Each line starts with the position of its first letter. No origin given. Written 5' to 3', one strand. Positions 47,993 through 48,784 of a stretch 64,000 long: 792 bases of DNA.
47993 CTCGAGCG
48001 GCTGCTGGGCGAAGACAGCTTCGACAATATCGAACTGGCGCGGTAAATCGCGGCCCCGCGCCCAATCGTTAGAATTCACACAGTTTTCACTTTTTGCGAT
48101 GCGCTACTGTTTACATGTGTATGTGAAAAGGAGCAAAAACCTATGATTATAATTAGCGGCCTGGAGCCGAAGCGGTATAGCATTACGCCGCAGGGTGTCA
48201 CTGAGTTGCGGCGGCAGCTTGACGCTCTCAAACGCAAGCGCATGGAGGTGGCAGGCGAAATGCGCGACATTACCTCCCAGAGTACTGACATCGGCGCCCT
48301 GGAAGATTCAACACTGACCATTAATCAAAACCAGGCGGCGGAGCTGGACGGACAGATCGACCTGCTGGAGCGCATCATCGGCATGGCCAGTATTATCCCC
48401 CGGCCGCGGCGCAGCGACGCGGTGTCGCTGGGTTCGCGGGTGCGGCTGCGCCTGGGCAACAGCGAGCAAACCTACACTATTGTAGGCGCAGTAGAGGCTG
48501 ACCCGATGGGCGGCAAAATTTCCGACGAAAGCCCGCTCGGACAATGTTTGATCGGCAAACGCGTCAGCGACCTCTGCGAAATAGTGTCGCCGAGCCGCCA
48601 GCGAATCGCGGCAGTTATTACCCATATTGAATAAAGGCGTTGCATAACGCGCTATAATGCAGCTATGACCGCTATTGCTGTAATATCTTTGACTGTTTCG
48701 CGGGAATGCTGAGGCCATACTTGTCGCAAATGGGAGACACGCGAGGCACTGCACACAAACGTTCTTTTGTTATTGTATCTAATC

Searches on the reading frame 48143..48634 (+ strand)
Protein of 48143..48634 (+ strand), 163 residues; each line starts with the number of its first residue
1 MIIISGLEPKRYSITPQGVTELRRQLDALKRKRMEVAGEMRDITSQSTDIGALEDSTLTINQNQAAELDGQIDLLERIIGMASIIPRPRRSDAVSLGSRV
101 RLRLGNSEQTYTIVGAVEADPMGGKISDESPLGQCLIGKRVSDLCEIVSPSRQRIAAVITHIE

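Call 8: search_protein_families(library=pfam, proteins=[window:48143-48634:+], max_evalue=0.01)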
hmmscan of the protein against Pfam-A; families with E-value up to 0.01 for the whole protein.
window:48143-48634:+ (163 aa): 2 families
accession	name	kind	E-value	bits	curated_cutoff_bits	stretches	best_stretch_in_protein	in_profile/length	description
PF01272.25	GreA_GreB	-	6.6e-18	64.9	26.9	1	91-162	3-75/77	Transcription elongation factor, GreA/GreB, C-term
PF03449.20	GreA_GreB_N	-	9.2e-05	23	24.5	1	14-84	3-71/71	Transcription elongation factor, N-terminal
